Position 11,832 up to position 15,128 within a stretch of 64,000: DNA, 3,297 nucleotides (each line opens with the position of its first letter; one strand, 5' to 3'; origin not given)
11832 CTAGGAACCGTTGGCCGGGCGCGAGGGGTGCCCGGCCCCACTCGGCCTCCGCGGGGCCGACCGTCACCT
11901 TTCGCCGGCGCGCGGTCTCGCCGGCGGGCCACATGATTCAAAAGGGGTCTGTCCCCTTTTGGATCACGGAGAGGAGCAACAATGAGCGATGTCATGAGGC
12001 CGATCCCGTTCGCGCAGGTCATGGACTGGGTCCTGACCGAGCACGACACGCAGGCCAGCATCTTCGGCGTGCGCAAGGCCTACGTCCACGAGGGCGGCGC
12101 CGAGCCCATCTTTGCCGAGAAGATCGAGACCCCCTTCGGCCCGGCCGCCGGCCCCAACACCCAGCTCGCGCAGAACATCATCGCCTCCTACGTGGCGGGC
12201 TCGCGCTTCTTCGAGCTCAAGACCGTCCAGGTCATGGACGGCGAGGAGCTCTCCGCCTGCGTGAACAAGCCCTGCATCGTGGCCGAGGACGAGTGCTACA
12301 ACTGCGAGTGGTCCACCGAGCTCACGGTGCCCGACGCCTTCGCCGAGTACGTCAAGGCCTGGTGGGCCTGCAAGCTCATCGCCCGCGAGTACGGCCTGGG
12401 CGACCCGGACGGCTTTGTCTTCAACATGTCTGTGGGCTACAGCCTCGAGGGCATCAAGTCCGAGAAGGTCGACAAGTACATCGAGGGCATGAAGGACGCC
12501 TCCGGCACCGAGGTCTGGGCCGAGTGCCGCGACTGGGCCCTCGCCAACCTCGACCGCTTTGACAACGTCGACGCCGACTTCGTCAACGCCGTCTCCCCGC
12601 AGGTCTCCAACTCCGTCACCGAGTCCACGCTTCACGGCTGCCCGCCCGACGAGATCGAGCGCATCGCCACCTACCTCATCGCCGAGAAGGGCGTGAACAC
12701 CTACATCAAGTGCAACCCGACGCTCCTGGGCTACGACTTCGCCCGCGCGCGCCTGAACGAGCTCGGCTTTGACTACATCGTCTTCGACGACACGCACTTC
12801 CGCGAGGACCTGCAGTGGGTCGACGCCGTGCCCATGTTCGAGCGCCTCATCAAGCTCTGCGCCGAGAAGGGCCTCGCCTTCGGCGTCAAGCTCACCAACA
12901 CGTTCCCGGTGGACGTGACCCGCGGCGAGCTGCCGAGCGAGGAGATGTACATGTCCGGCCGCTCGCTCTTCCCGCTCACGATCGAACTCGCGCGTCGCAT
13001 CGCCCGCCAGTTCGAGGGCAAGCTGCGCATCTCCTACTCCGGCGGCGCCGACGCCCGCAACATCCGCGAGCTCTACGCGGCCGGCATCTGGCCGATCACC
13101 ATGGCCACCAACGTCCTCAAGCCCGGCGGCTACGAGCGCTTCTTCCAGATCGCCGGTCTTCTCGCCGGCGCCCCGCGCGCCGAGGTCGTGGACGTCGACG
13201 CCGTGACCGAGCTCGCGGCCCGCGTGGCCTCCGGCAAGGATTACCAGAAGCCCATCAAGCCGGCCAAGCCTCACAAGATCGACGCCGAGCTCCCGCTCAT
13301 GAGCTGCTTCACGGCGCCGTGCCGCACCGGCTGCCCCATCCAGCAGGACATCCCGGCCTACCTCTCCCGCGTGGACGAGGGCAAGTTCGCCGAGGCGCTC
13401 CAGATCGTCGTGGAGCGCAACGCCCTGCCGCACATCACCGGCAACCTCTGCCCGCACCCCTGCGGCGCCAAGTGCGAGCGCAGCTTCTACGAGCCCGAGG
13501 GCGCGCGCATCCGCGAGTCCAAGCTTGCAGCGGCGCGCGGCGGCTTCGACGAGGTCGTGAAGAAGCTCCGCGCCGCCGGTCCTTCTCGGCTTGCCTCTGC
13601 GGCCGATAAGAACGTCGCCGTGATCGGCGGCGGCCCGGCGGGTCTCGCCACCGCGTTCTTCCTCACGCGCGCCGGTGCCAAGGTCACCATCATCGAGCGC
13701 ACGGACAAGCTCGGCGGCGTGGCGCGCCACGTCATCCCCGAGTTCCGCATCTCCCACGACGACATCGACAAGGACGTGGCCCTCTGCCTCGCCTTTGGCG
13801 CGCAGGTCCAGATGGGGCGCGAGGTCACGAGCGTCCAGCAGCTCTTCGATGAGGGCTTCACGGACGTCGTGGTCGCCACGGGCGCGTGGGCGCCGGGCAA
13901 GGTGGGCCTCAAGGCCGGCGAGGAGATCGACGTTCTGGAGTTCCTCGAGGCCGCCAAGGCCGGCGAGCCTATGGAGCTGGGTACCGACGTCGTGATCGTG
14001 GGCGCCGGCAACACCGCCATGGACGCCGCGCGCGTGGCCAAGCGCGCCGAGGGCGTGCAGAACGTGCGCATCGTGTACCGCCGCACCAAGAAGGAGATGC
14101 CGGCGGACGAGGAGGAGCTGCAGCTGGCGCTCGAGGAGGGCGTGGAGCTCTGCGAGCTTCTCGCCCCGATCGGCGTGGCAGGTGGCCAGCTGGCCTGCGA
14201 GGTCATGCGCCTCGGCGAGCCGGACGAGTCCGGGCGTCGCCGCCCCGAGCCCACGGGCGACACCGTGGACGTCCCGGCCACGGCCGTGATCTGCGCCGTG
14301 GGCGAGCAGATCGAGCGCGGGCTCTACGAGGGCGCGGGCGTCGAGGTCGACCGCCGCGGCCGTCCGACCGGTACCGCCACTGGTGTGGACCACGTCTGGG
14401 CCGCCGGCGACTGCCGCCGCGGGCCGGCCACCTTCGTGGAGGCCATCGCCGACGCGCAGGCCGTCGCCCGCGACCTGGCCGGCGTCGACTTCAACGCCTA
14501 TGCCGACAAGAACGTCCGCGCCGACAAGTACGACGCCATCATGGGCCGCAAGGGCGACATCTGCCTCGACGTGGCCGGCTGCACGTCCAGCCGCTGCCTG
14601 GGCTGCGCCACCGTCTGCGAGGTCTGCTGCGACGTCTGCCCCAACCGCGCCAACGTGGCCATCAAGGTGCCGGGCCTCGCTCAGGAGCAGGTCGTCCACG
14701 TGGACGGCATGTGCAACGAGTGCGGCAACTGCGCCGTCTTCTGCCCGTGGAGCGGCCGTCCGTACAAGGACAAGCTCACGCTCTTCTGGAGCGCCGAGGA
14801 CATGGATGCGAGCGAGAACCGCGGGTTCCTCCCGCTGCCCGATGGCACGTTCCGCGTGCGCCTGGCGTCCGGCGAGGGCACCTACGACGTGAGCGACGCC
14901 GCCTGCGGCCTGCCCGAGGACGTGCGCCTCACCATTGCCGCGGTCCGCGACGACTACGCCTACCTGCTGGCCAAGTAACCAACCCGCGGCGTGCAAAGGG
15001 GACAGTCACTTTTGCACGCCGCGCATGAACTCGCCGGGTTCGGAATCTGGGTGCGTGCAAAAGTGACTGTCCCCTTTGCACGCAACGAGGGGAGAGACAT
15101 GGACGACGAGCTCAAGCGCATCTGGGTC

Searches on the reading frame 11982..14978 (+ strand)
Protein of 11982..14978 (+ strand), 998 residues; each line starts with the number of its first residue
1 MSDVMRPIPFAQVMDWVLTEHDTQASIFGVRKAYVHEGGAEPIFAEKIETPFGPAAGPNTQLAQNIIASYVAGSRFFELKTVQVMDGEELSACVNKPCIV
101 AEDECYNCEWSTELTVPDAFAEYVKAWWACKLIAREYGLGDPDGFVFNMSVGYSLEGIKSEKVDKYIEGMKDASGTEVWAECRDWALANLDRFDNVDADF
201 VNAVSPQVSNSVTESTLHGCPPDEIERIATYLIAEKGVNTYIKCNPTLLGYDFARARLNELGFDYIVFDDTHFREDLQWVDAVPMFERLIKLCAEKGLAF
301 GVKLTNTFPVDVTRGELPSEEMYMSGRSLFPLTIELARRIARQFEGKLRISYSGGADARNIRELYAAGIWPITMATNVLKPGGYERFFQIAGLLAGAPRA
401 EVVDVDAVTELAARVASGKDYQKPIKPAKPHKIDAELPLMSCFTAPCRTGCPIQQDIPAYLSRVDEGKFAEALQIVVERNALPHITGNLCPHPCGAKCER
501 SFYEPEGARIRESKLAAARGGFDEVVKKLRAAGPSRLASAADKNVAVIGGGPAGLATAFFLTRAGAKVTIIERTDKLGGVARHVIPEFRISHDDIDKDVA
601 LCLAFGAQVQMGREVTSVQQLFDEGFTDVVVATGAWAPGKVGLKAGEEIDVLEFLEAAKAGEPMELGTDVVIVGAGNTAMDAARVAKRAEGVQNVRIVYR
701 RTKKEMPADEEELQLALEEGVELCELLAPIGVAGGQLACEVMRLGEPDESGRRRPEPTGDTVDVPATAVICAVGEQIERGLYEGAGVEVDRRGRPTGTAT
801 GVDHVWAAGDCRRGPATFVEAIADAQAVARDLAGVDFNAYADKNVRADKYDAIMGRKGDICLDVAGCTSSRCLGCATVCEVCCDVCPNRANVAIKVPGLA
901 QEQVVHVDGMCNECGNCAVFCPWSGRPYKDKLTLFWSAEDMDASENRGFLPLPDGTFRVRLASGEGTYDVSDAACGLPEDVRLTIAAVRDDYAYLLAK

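Call 9: search_protein_families(library=pfam, proteins=[window:11982-14978:+])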
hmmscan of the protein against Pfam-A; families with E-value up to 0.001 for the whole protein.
window:11982-14978:+ (998 aa): 14 families
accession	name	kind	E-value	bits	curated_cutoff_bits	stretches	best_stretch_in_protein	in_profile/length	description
PF07992.20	Pyr_redox_2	-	1.6e-25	90.6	26.1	1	544-825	2-291/291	Pyridine nucleotide-disulphide oxidoreductase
PF14691.11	Fer4_20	-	4.3e-14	52.7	25.8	1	440-501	25-88/113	Dihydroprymidine dehydrogenase domain II, 4Fe-4S cluster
PF13738.12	Pyr_redox_3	-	2e-10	40.8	30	1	628-715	127-210/305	Pyridine nucleotide-disulphide oxidoreductase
PF00070.33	Pyr_redox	-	2.5e-09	38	22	1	544-578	1-35/82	Pyridine nucleotide-disulphide oxidoreductase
PF13450.12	NAD_binding_8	-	4.1e-09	37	21.9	1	547-583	1-37/68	NAD(P)-binding Rossmann-like domain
PF01266.30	DAO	-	1.5e-08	35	27.9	1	545-579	2-37/353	FAD dependent oxidoreductase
PF01494.25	FAD_binding_3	-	5.7e-08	32.8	22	1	544-576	3-35/349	FAD binding domain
PF01946.23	Thi4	-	8.6e-08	32.1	26.2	1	537-579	12-55/235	Thi4 family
PF12831.13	FAD_oxidored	-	1.5e-07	31.5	27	1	545-581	2-38/416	FAD dependent oxidoreductase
PF00890.30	FAD_binding_2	-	4e-06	26.7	20.4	1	545-579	2-36/414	FAD binding domain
PF03486.20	HI0933_like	-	2.4e-05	24.3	50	1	544-578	2-36/244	HI0933-like protein Rossmann domain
PF13241.12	NAD_binding_7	-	5.3e-05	24.2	22.1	0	541-582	6-49/104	Putative NAD(P)-binding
PF01262.27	AlaDh_PNT_C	-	0.00046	20.1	23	0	542-574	28-60/214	Alanine dehydrogenase/PNT, C-terminal domain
PF01593.30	Amino_oxidase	-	0.00066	19.5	19.8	0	553-579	2-28/443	Flavin containing amine oxidoreductase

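Call 18: find_encoding_contigs(protein=window:11982-14978:+, flank=10000, max_places=10)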
Protein window:11982-14978:+ (998 aa): 4 contigs read that carry it; 1 place shown.
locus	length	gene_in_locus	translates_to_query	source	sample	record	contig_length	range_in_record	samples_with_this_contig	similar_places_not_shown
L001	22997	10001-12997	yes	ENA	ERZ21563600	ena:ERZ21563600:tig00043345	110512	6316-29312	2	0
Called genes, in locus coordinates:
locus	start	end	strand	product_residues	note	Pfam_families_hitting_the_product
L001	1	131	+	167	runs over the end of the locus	PF00293:NUDIX, PF14815:NUDIX_4 (weak)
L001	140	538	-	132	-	PF01243:PNPOx_N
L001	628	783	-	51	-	-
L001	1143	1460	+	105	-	PF02686:GatC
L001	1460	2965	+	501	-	PF01425:Amidase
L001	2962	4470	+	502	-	PF02934:GatB_N, PF02637:GatB_Yqey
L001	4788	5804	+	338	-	PF02588:YitT_membrane, PF19700:DUF6198 (faint), PF10035:DUF2179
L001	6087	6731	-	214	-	PF08348:PAS_6, PF13309:HTH_22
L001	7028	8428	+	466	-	PF00860:Xan_ur_permease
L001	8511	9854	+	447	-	PF22039:HUTI_composite_bact, PF01979:Amidohydro_1, PF07969:Amidohydro_3 (faint)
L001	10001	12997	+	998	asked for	PF14691:Fer4_20, PF00070:Pyr_redox (weak), PF00890:FAD_binding_2 (weak), PF01266:DAO (weak), PF01494:FAD_binding_3 (weak), PF07992:Pyr_redox_2, PF12831:FAD_oxidored, PF13450:NAD_binding_8, +3 more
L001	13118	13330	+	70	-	PF14697:Fer4_21 (faint), PF12797:Fer4_2 (faint), PF13237:Fer4_10, PF00037:Fer4 (weak), PF12837:Fer4_6 (faint), PF12800:Fer4_4 (faint), PF12838:Fer4_7, PF13187:Fer4_9, +1 more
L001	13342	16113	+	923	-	PF00111:Fer2 (weak), PF01799:Fer2_2, PF01315:Ald_Xan_dh_C, PF02738:MoCoBD_1, PF20256:MoCoBD_2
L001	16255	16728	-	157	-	-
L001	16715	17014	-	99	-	-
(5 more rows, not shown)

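Call 19: find_homologous_proteins(query=window:11982-14978:+, max_evalue=1e-50)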
Query window:11982-14978:+ (998 aa): 8000 proteins with E <= 1e-50 among 8000 candidates; the best 120 are listed.
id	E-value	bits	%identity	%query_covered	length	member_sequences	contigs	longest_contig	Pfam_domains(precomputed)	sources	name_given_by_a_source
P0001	0.0e+0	2114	91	100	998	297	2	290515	PF01946.24,PF01266.31,PF13450.13,PF14691.12,PF07992.21,PF00070.34,PF13738.13,PF01494.26,PF12831.14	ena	-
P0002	0.0e+0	2082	90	100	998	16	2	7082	PF01946.24,PF01266.31,PF13450.13,PF14691.12,PF07992.21,PF00070.34,PF13738.13,PF01494.26,PF12831.14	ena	-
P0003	0.0e+0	2040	88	100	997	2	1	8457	PF01946.24,PF01266.31,PF13450.13,PF14691.12,PF07992.21,PF00070.34,PF13738.13,PF01494.26,PF12831.14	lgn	-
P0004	0.0e+0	2002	85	100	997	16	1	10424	PF01946.24,PF01266.31,PF13450.13,PF14691.12,PF00890.31,PF07992.21,PF00070.34,PF13738.13,PF03486.21,PF01494.26,PF12831.14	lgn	-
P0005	0.0e+0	1803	80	100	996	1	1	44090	PF01946.24,PF01266.31,PF13450.13,PF14691.12,PF00890.31,PF07992.21,PF00070.34,PF13738.13,PF03486.21,PF01494.26,PF12831.14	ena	-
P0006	0.0e+0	1792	78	100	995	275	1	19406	PF01946.24,PF01266.31,PF13450.13,PF14691.12,PF00890.31,PF07992.21,PF00070.34,PF13738.13,PF01494.26,PF12831.14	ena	-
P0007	0.0e+0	1773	78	100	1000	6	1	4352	PF01946.24,PF01266.31,PF13450.13,PF14691.12,PF07992.21,PF00070.34,PF13738.13,PF01494.26,PF12831.14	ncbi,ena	-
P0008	0.0e+0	1767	76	100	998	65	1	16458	PF01946.24,PF01266.31,PF13450.13,PF14691.12,PF00890.31,PF07992.21,PF00070.34,PF13738.13,PF01494.26,PF12831.14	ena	-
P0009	0.0e+0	1764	76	100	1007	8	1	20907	PF01266.31,PF13450.13,PF14691.12,PF07992.21,PF00070.34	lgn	-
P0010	0.0e+0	1761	77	100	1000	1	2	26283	PF13450.13,PF07992.21,PF00070.34,PF03486.21,PF01494.26,PF12831.14,PF01946.24,PF01266.31,PF14691.12,PF00890.31,PF13738.13,PF01262.28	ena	-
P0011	0.0e+0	1759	77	100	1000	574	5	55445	PF13450.13,PF07992.21,PF00070.34,PF03486.21,PF01494.26,PF12831.14,PF01946.24,PF01266.31,PF14691.12,PF00890.31,PF13738.13,PF01262.28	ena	-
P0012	0.0e+0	1758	77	100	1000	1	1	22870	PF13450.13,PF07992.21,PF00070.34,PF03486.21,PF01494.26,PF12831.14,PF01946.24,PF01266.31,PF14691.12,PF00890.31,PF13738.13,PF01262.28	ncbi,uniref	ncbi:putative selenate reductase subunit YgfK [Paratractidigestivibacter faecalis]|uniref:putative s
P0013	0.0e+0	1757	77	100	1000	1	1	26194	PF13450.13,PF07992.21,PF00070.34,PF03486.21,PF01494.26,PF12831.14,PF01946.24,PF01266.31,PF14691.12,PF00890.31,PF13738.13,PF01262.28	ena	-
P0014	0.0e+0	1755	77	100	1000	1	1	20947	PF13450.13,PF07992.21,PF00070.34,PF03486.21,PF01494.26,PF12831.14,PF01946.24,PF01266.31,PF14691.12,PF00890.31,PF13738.13,PF01262.28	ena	-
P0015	0.0e+0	1754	77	100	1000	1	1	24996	PF13450.13,PF07992.21,PF00070.34,PF03486.21,PF01494.26,PF12831.14,PF01946.24,PF01266.31,PF14691.12,PF00890.31,PF13738.13,PF01262.28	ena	-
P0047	0.0e+0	1737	76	100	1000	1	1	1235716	PF01946.24,PF01266.31,PF13450.13,PF14691.12,PF00890.31,PF07992.21,PF00070.34,PF13738.13,PF01494.26,PF12831.14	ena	-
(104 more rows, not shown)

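Call 21: find_encoding_contigs(protein=P0001, flank=10000, max_places=1)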
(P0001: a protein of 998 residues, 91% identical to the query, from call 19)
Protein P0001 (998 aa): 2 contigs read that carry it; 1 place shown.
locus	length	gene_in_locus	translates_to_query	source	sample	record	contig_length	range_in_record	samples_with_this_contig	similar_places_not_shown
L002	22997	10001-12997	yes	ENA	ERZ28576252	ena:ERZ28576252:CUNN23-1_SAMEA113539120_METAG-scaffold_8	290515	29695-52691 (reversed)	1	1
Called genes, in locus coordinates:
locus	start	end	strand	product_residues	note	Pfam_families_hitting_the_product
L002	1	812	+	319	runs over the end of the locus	PF01758:SBF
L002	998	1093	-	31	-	-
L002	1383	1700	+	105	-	PF02686:GatC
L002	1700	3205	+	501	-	PF01425:Amidase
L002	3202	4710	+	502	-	PF02934:GatB_N, PF02637:GatB_Yqey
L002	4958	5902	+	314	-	PF02588:YitT_membrane, PF19700:DUF6198 (weak), PF10035:DUF2179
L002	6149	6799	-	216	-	PF08348:PAS_6, PF13309:HTH_22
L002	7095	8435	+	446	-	PF00860:Xan_ur_permease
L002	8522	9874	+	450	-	PF22039:HUTI_composite_bact, PF01979:Amidohydro_1, PF07969:Amidohydro_3 (faint)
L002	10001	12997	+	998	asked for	PF14691:Fer4_20, PF00070:Pyr_redox (faint), PF01266:DAO (weak), PF01494:FAD_binding_3 (weak), PF01946:Thi4 (faint), PF07992:Pyr_redox_2, PF12831:FAD_oxidored (weak), PF13450:NAD_binding_8, +1 more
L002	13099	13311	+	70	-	PF13534:Fer4_17 (faint), PF14697:Fer4_21 (faint), PF12797:Fer4_2 (weak), PF13237:Fer4_10, PF00037:Fer4 (weak), PF12838:Fer4_7, PF13187:Fer4_9, PF00037:Fer4 (weak), +4 more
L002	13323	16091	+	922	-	PF00111:Fer2 (weak), PF01799:Fer2_2, PF01315:Ald_Xan_dh_C, PF02738:MoCoBD_1, PF20256:MoCoBD_2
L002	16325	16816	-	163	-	-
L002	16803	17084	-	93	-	-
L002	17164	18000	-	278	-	-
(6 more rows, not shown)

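Call 22: find_encoding_contigs(protein=P0005, flank=10000, max_places=1)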
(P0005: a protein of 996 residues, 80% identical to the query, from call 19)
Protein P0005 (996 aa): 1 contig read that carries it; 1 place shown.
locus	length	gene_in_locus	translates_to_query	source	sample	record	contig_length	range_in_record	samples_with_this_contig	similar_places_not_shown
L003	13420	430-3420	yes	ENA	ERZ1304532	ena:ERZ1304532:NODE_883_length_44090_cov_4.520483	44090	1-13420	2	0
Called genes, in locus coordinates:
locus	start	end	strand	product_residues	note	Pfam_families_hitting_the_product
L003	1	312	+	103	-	?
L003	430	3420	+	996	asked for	PF14691:Fer4_20, PF00070:Pyr_redox (weak), PF00890:FAD_binding_2 (weak), PF01266:DAO (weak), PF01494:FAD_binding_3 (weak), PF07992:Pyr_redox_2, PF12831:FAD_oxidored, PF13450:NAD_binding_8, +3 more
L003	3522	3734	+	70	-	PF14697:Fer4_21 (faint), PF12797:Fer4_2 (weak), PF13237:Fer4_10, PF00037:Fer4 (weak), PF12837:Fer4_6 (faint), PF12838:Fer4_7, PF13187:Fer4_9, PF00037:Fer4 (weak), +2 more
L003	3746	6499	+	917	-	PF00111:Fer2 (weak), PF01799:Fer2_2, PF01315:Ald_Xan_dh_C, PF02738:MoCoBD_1, PF20256:MoCoBD_2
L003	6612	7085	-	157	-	-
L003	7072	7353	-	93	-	-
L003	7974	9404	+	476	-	PF01235:Na_Ala_symp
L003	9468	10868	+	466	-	-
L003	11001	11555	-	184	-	PF13391:HNH_2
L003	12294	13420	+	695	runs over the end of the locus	PF12161:HsdM_N, PF02384:N6_Mtase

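Call 23: find_encoding_contigs(protein=P0047, flank=10000, max_places=1)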
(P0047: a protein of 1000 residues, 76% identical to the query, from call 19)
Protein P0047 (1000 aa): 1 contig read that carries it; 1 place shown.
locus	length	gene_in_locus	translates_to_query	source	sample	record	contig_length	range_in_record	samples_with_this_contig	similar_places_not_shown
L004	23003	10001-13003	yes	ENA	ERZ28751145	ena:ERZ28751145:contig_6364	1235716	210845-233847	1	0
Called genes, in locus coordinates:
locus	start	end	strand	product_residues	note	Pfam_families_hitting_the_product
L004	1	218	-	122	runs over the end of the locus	-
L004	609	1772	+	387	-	PF00389:2-Hacid_dh, PF02826:2-Hacid_dh_C, PF03446:NAD_binding_2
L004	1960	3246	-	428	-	PF01979:Amidohydro_1, PF07969:Amidohydro_3 (faint)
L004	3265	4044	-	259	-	PF00860:Xan_ur_permease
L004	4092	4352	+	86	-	-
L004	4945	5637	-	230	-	PF08348:PAS_6, PF13309:HTH_22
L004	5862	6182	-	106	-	PF13309:HTH_22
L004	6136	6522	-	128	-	PF08348:PAS_6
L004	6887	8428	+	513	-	PF00860:Xan_ur_permease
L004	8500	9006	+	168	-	PF22039:HUTI_composite_bact (weak), PF01979:Amidohydro_1 (weak)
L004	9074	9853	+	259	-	PF01979:Amidohydro_1, PF07969:Amidohydro_3 (faint)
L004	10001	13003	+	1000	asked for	PF14691:Fer4_20, PF01946:Thi4 (faint), PF00070:Pyr_redox (weak), PF01266:DAO (weak), PF01494:FAD_binding_3 (weak), PF07992:Pyr_redox_2, PF12831:FAD_oxidored (weak), PF13450:NAD_binding_8, +2 more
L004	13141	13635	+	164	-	-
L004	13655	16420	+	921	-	PF00111:Fer2 (weak), PF01799:Fer2_2, PF01315:Ald_Xan_dh_C, PF02738:MoCoBD_1, PF20256:MoCoBD_2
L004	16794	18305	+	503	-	PF00005:ABC_tran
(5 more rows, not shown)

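Call 76: search_protein_families(library=ncbifam, proteins=[window:11982-14978:+], max_evalue=1e-10)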
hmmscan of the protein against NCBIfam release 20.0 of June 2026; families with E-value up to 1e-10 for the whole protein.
window:11982-14978:+ (998 aa): 16 families
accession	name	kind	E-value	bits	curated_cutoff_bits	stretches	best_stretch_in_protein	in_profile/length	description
TIGR03315.1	Se_ygfK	equivalog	0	1276.1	835.3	1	2-996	1-1012/1012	putative selenate reductase subunit YgfK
NF009410.0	PRK12771.1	subfamily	3.9e-81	273.3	516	1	431-832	34-441/566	NAD(P)-binding protein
NF009454.0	PRK12814.1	equivalog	3.7e-74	250.3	916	1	444-831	101-495/657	putative NADPH-dependent glutamate synthase small subunit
NF009414.0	PRK12778.1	equivalog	1.3e-68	232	1103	1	440-832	332-745/752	bifunctional dihydroorotate dehydrogenase B NAD binding subunit/NADPH-dependent glutamate synthase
NF009415.0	PRK12779.1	equivalog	1.8e-62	211.5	1519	1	447-840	210-631/944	putative bifunctional glutamate synthase subunit beta/2-polyprenylphenol hydroxylase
TIGR01316.1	gltA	equivalog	9.3e-59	199.4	471.75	1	442-830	31-443/449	NADPH-dependent glutamate synthase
NF009413.0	PRK12775.1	equivalog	2.5e-50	171.3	1895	1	440-854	334-771/1006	putative trifunctional 2-polyprenylphenol hydroxylase/glutamate synthase subunit beta/ferritin domain-containing protein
TIGR01318.1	gltD_gamma_fam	subfamily_domain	1.6e-44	152.2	482.95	1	440-832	43-461/467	glutamate synthase, small subunit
NF010590.0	PRK13984.1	equivalog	8.5e-43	146.4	946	1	447-831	198-601/611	putative oxidoreductase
NF009409.0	PRK12770.1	subfamily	1.1e-42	146.4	343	1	540-832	16-346/360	putative glutamate synthase subunit beta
NF009408.0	PRK12769.1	equivalog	1.5e-41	142.2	1003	1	411-832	201-647/659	formate-dependent uric acid utilization protein AegA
TIGR01317.1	GOGAT_sm_gam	subfamily_domain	1.9e-40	139.2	447.7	1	413-698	20-316/485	glutamate synthase small subunit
NF009451.0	PRK12809.1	equivalog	8.5e-33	113.5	1154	1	444-833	216-631/639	formate-dependent uric acid utilization protein YgfT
NF045663.1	diclust_near_Sec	equivalog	3.8e-24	84.8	530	1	445-703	18-265/759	pyridine nucleotide-disulfide oxidoreductase/dicluster-binding protein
TIGR03997.1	mycofact_OYE_2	equivalog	1.3e-12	46.9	793.15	1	540-698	377-533/645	mycofactocin system FadH/OYE family oxidoreductase 2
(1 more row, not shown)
